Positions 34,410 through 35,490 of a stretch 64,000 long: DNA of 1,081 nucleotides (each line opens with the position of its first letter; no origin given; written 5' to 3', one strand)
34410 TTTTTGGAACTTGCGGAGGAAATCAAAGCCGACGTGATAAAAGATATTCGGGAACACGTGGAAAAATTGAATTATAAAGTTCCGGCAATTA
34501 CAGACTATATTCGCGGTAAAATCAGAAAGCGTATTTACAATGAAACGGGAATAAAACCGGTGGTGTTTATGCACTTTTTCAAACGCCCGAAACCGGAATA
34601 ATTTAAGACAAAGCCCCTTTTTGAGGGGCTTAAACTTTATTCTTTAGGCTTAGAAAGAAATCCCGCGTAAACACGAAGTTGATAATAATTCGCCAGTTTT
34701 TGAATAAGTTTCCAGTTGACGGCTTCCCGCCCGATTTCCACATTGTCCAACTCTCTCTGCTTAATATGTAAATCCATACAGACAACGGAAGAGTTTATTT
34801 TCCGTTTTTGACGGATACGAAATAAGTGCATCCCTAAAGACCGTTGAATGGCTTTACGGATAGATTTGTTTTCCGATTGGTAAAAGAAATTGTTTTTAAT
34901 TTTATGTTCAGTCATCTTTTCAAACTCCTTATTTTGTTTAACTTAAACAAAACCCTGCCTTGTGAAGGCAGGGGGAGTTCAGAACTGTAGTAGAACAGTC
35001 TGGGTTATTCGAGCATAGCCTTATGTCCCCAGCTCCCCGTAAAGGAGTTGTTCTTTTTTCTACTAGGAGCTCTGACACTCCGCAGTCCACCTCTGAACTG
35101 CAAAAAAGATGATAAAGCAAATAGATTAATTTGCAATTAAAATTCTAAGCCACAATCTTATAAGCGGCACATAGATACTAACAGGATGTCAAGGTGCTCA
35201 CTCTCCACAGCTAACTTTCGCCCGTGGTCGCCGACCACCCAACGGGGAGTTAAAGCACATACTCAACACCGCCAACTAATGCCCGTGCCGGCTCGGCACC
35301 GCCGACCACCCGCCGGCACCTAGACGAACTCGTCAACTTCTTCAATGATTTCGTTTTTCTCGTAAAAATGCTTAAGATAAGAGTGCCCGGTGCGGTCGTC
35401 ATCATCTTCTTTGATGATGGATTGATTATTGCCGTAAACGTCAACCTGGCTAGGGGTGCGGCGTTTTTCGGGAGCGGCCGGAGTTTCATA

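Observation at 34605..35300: Duplicated module: small XRE regulator gene with a conserved promoter-leader-attenuator, present twice (here and at 53651-54330)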

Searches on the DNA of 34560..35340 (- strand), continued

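Call 54: search_with_rna_model(model_id=R1, sources=[window, L002, L006, L007, L009, L011, L012, L013, L015, L019, L020, L021, L024, L025, L032, L037, L038, L039, L040, L041, L045, L046, L047, L049, L050, L051, L052, L053, L055, L056, L058, L059, L061, L062, L063, L064, L066, L067, L068, L069, L071, L075, L076, L078, L079, L080, L082, L083, L086, L088, L089, L091, L092, L094, L095, L099, L100, L102, L107, L108, L111, L112, L114, L116, L118, L121, L123, L124, L125, L130, L133, L136, L138, L139, L143, L147, L150, L151, L155, L160, L162, L001, L014, L028, L005, L008, L106, L110, L003, L004], filters=default, max_evalue=0.001, make_alignment=true)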
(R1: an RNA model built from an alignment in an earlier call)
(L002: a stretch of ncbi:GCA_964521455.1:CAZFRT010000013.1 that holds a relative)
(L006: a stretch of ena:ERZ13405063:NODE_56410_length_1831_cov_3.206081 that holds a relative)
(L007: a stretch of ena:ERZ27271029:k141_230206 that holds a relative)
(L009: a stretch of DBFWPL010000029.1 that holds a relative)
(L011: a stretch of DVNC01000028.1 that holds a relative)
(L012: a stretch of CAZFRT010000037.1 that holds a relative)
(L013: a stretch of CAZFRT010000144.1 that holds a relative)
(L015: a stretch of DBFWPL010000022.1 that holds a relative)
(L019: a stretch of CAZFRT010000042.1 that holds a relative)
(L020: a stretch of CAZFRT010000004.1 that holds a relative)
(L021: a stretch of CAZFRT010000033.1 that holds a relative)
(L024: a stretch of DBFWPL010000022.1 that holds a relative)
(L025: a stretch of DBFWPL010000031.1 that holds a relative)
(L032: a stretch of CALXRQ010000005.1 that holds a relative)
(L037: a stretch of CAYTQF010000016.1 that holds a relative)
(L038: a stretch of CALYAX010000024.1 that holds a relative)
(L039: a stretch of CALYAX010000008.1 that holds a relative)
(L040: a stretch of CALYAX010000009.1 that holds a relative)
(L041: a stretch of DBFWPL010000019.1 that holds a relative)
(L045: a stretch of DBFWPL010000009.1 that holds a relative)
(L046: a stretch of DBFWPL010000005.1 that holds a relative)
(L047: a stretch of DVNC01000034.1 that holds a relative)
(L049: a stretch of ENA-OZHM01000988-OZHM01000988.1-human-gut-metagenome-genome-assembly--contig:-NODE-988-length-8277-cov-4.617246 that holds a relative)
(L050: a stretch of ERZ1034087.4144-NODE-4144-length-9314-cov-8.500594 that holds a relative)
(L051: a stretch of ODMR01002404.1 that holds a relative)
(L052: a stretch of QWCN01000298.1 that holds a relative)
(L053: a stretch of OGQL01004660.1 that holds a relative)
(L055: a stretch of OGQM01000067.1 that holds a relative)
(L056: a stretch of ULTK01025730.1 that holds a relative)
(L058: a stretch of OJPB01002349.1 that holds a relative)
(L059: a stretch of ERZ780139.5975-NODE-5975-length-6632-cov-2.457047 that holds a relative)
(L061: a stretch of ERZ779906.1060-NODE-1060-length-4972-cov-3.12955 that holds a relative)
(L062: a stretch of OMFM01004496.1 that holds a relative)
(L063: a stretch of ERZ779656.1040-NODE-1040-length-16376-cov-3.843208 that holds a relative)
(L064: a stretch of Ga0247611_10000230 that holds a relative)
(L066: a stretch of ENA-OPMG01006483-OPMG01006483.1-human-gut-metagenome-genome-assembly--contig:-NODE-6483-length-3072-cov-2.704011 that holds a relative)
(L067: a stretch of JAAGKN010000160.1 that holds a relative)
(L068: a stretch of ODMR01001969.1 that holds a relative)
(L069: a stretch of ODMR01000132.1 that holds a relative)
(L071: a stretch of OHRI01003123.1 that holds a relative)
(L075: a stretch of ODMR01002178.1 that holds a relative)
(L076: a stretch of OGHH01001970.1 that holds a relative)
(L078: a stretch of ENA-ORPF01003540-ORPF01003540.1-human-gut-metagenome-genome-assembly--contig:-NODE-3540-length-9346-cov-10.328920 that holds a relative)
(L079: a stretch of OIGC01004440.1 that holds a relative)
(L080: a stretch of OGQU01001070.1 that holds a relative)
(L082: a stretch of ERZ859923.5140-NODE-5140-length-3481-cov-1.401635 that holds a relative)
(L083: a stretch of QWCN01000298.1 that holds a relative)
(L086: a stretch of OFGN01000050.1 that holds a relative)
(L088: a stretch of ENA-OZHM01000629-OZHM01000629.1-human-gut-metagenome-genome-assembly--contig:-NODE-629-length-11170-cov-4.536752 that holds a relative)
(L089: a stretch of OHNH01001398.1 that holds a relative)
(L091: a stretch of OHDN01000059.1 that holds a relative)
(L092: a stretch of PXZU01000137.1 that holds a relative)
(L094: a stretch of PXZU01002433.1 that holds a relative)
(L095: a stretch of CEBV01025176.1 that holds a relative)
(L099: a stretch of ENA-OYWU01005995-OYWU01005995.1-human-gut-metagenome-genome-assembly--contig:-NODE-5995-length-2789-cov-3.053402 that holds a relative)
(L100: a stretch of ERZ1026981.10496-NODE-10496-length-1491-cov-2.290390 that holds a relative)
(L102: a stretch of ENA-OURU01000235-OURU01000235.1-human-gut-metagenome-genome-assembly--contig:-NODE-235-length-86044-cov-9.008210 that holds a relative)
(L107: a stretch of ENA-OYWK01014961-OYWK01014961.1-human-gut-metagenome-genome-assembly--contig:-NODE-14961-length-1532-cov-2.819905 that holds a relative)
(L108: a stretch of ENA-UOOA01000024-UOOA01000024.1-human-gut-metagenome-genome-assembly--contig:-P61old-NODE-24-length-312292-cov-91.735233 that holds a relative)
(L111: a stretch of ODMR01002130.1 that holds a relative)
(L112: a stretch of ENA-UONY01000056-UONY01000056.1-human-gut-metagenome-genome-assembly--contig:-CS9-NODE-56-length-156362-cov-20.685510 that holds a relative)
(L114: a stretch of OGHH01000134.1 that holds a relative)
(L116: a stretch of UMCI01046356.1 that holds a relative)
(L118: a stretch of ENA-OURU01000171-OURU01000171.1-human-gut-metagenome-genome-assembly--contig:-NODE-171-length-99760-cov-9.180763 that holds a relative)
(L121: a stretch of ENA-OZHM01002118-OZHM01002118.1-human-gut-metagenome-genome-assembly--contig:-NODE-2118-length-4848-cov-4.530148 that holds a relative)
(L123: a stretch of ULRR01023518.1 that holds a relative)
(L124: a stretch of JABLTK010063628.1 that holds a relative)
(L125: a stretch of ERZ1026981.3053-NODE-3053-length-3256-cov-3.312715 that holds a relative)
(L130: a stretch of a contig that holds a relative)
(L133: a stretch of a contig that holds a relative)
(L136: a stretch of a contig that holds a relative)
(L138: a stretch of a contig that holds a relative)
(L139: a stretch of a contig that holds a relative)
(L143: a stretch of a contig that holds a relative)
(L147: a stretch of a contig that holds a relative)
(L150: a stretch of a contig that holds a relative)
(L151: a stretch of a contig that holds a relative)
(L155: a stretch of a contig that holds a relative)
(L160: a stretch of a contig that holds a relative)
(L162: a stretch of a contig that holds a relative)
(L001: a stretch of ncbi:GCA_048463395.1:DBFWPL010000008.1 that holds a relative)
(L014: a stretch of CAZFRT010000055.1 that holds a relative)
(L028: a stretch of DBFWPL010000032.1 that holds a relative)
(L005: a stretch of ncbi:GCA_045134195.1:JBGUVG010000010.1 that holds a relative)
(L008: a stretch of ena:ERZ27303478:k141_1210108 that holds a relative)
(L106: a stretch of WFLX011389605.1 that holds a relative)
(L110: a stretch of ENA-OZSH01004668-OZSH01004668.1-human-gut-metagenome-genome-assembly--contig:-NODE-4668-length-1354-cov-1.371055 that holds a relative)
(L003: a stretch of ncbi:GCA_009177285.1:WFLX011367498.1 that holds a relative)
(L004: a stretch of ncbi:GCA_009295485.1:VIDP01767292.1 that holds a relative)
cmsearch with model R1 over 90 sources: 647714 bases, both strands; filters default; matches with E-value up to 0.001: 94.
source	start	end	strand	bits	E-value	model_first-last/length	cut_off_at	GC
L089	5769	5930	+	178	1.2e-46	1-165/165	no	0.48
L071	691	852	-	176.8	2.5e-46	1-165/165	no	0.48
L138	134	295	-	176.6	2.7e-46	1-165/165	no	0.47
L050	5716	5877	+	175.1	7.3e-46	1-165/165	no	0.47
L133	2548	2709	+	174.4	1.1e-45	1-165/165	no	0.48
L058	1983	2144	+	174.3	1.2e-45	1-165/165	no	0.48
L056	3542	3703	-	173.9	1.6e-45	1-165/165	no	0.48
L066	1115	1276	-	170.9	1.1e-44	1-165/165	no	0.48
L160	5999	6162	+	170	1.9e-44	1-165/165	no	0.51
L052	5970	6135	-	169.6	2.3e-44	1-165/165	no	0.5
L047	5140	5305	+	169.4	2.7e-44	1-165/165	no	0.45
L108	2490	2655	+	169.2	3e-44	1-165/165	no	0.46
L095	1529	1694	+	169.2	3.1e-44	1-165/165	no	0.5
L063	432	593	+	168.6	4.4e-44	1-165/165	no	0.48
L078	3500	3661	-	168.4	5.1e-44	1-165/165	no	0.48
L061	2892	3057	+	167.7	7.8e-44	1-165/165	no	0.47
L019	60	227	-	166.8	1.4e-43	1-165/165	no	0.41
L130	2996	3162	-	166.3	1.9e-43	1-165/165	no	0.46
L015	937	1098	-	164.9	4.9e-43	1-165/165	no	0.46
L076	3593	3759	-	164.2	7.3e-43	1-165/165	no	0.47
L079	244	408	+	164.1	8e-43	1-165/165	no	0.48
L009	1291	1450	+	163.7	9.9e-43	1-165/165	no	0.47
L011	5642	5802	-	163.3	1.3e-42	1-165/165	no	0.47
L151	14545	14705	+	163.2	1.4e-42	1-165/165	no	0.47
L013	46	207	-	163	1.6e-42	1-165/165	no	0.48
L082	646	811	-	162.8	1.8e-42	1-165/165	no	0.49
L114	5517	5680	-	162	3e-42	1-165/165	no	0.48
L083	560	723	-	161.3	4.8e-42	1-165/165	no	0.49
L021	217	376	-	161.2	5e-42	1-165/165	no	0.47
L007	413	571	+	161.2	5.1e-42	1-165/165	no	0.49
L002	2812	2971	+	160.9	6.1e-42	1-165/165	no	0.46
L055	1197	1360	+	160.8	6.4e-42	1-165/165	no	0.45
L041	2283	2443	-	160.7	7e-42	1-165/165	no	0.47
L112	10710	10873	+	160.5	7.9e-42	1-165/165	no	0.48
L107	518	679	-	160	1.1e-41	1-165/165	no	0.46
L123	567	725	+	160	1.1e-41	1-165/165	no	0.47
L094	1540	1700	-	157.8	4.3e-41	1-165/165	no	0.52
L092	4553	4711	+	157.3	5.8e-41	1-165/165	no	0.49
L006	404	561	+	155.7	1.6e-40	1-165/165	no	0.48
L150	5744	5911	+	155.6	1.7e-40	1-165/165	no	0.48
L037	631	793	-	155.3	2e-40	1-165/165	no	0.44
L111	7846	8010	+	154.4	3.7e-40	1-165/165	no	0.45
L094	1043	1205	-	154.4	3.8e-40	1-165/165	no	0.49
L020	4187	4347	+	154.1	4.6e-40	1-165/165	no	0.47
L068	2908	3066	+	153.8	5.6e-40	1-165/165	no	0.5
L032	3205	3374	-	152.3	1.4e-39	1-165/165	no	0.44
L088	4629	4793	+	152.1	1.6e-39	1-165/165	no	0.47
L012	5213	5378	-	151.3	2.6e-39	1-165/165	no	0.45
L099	819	980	-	149.5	8.5e-39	1-165/165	no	0.46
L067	155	323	+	149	1.2e-38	1-165/165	no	0.46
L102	6161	6322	+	148.7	1.4e-38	1-165/165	no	0.48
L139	6116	6280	+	148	2.1e-38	1-165/165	no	0.47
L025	2668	2839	-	147.8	2.4e-38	1-165/165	no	0.38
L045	3117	3287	+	147.4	3.2e-38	1-165/165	no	0.4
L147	839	999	-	146.5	5.5e-38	1-165/165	no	0.48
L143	2940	3105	+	146.3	6.3e-38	1-165/165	no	0.48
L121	3517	3678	-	146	7.8e-38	1-165/165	no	0.48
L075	12693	12858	+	145.9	8.5e-38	1-165/165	no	0.46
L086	5595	5762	-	145.2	1.3e-37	1-165/165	no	0.46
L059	6419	6587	+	145.1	1.3e-37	1-165/165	no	0.51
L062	2163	2331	-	145.1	1.3e-37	1-165/165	no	0.51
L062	2420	2588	-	145.1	1.4e-37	1-165/165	no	0.49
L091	4760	4926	+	144.7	1.8e-37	1-165/165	no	0.45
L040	1428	1596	-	144.2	2.5e-37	1-165/165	no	0.46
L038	5866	6035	+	144.1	2.5e-37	1-165/165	no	0.45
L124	5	166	-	144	2.8e-37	1-165/165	no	0.46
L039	5269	5438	+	143.3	4.2e-37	1-165/165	no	0.45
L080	4992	5159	-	143.3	4.4e-37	1-165/165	no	0.52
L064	502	663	-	141.1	1.8e-36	1-165/165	no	0.42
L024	7309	7472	-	140.6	2.4e-36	1-165/165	no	0.43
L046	959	1127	+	140.2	3.1e-36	1-165/165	no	0.44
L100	435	601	-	135.8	5.1e-35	1-165/165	no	0.47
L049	18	183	-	134.4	1.2e-34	1-165/165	no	0.52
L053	6358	6523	+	133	2.9e-34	1-165/165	no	0.53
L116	30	196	-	131.4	8.2e-34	1-165/165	no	0.51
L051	13712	13878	+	130.3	1.7e-33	1-165/165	no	0.51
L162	727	891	-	128.9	3.9e-33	1-165/165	no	0.45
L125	503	673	-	128.7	4.5e-33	1-165/165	no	0.5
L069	36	202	-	128.5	5.2e-33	1-165/165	no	0.51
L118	2804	2971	+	128.2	6.4e-33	1-165/165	no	0.51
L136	1376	1543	+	127.7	8.9e-33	1-165/165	no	0.51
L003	1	150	+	126.4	1.9e-32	16-165/165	5'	0.45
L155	7766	7932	-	124.6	6.2e-32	1-165/165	no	0.51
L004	1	110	+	105.9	8.7e-27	51-165/165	5'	0.47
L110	549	698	+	83.1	1.8e-20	1-165/165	no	0.48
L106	1111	1265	+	81.6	4.4e-20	1-165/165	no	0.43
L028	377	615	+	61.6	1.5e-14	1-165/165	no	0.38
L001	2637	2812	+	40.7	8.5e-09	1-165/165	no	0.43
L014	2664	2836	+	34.4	4.7e-07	1-165/165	no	0.45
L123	159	353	-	33.6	8e-07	1-165/165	no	0.48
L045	970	1158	+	32.2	1.9e-06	1-165/165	no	0.42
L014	2937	3012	+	22.5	0.00092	1-165/165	no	0.32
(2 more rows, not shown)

Alignment A4: 94 matches aligned to the model, 387 columns, each read 5' to 3' on its own strand. Consensus structure (alignment columns), stored with it:
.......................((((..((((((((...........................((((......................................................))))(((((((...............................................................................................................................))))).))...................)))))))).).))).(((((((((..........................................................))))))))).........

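Call 84: build_rna_model(alignment_id=A4, structure=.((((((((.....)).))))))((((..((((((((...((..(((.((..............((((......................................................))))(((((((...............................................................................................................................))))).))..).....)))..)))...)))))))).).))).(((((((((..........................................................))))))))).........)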
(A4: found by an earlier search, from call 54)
Model R2 built from alignment A4 (94 sequences, 387 columns); structure: as given.
model positions 164; base pairs 47; branch points 3; effective number of sequences 2.46; information 0.59 bits per position. Calibrated on 0.2 Mb of random sequence (short: E-values are rough).
structure used (alignment columns):
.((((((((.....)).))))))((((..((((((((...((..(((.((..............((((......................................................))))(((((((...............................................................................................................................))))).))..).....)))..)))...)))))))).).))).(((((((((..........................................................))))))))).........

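Call 85: search_with_rna_model(model_id=R2, sources=[L048, L169, L171, L173, L175, L176], filters=off, max_evalue=10, show_alignments=4)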
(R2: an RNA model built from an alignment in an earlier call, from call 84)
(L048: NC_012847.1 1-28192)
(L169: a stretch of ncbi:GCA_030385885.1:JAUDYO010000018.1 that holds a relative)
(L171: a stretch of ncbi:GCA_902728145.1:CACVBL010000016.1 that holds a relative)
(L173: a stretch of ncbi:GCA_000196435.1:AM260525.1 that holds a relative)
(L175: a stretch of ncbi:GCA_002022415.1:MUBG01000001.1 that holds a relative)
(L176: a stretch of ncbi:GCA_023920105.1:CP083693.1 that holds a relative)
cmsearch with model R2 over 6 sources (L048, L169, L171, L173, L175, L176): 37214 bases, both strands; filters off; matches with E-value up to 10: 44.
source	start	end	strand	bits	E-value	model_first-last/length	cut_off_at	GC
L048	1146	1247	-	10.1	0.24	1-164/164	no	0.33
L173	478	618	-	10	0.26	1-164/164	no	0.45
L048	6993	7084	+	9.2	0.43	1-164/164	no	0.5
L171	125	269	+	8.9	0.52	1-164/164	no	0.36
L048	18131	18189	-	8.7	0.59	1-164/164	no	0.39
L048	2021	2154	+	7.5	1.2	1-164/164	no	0.32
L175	514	601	+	7.5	1.2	1-164/164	no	0.4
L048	27730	27868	-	7.4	1.3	1-164/164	no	0.32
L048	4582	4635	+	7.3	1.4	1-164/164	no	0.3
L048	27716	27826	+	7.3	1.4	1-164/164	no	0.3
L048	26519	26582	+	7.2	1.5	1-164/164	no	0.31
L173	1693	1774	-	7.1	1.6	1-164/164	no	0.29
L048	24499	24551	-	6.6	2.2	1-164/164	no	0.34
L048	20334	20446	-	6.5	2.2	1-164/164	no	0.3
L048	12666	12793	-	6.3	2.5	1-164/164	no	0.35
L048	4437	4485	-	6.3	2.5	1-164/164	no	0.27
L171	240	272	-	6.2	2.7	72-104/164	no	0.18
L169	1407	1484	-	6.2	2.8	1-164/164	no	0.36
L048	28073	28182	-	5.9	3.3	1-164/164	no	0.31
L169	541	615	-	5.8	3.4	1-164/164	no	0.48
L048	20387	20461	+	5.5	4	1-164/164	no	0.32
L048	23882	23942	+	5.5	4.2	1-164/164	no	0.26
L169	234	333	+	5.2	4.8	1-164/164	no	0.29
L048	15165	15271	+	5.2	5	1-164/164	no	0.36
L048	4708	4743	-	5.2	5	1-164/164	no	0.17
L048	16849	16932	-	5.1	5.3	1-164/164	no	0.39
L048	15080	15163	-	5.1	5.4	1-164/164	no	0.4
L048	6710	6781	+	5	5.4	1-164/164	no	0.44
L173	541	591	+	4.9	5.8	41-114/164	no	0.45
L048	23847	23899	-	4.9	5.8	1-164/164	no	0.26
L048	3092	3159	+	4.9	5.9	1-164/164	no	0.24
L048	25045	25084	-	4.9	5.9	71-106/164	no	0.15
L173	1703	1797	+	4.8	6.1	1-164/164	no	0.29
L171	1562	1634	-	4.7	6.6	1-164/164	no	0.48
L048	5308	5376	-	4.7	6.7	1-164/164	no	0.41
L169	991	1074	-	4.7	6.8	1-164/164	no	0.35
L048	18128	18198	+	4.6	7.2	1-164/164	no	0.38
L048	16934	17040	+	4.6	7.2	1-164/164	no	0.36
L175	382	476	+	4.6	7.3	1-164/164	no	0.29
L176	1154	1206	+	4.5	7.6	55-110/164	no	0.45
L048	22936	23081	-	4.4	8.2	1-164/164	no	0.48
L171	1120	1190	-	4.3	8.6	1-164/164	no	0.27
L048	26529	26675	-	4.2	9.3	1-164/164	no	0.42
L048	23135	23200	+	4.1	9.8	1-164/164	no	0.33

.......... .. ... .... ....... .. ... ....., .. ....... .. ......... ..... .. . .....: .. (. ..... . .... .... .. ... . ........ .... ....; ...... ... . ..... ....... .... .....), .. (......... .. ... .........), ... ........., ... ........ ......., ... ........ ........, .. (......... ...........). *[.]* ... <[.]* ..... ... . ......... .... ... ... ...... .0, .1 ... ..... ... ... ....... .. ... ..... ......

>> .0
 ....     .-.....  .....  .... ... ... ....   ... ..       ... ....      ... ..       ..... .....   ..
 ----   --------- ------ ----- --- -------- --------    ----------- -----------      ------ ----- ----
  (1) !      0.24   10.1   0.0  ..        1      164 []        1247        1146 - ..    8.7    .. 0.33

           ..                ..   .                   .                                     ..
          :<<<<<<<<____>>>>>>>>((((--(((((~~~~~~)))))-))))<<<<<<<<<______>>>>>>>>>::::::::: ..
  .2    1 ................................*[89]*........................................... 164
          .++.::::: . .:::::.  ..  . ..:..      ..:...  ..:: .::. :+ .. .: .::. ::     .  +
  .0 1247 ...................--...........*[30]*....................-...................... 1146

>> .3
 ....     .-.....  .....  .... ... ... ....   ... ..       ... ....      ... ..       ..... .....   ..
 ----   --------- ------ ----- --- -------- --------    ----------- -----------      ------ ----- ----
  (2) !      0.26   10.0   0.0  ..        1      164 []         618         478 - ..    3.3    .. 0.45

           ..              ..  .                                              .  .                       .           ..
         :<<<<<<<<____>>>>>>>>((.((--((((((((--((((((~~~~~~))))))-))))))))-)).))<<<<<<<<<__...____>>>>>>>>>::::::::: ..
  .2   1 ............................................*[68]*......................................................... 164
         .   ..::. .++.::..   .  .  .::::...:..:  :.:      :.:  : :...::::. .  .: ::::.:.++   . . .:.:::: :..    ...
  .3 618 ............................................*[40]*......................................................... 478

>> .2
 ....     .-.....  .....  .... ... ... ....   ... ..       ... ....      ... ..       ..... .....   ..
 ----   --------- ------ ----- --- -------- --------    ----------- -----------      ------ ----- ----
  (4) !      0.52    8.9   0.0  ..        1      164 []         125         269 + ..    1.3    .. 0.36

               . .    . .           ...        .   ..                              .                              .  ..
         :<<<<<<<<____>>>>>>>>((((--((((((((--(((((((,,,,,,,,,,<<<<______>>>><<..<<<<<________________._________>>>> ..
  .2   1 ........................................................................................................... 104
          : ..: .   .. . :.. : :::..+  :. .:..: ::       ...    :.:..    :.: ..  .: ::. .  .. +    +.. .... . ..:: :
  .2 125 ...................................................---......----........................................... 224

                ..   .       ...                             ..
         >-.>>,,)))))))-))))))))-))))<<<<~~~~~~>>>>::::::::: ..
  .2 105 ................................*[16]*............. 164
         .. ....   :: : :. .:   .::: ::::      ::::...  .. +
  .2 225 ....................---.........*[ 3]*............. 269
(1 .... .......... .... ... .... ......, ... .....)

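Call 92: search_dna_similar(query=window:34595-35320:-, collection=plasmids, mode=distant, max_rows=10)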
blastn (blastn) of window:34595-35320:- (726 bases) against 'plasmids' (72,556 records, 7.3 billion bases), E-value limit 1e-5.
No match.
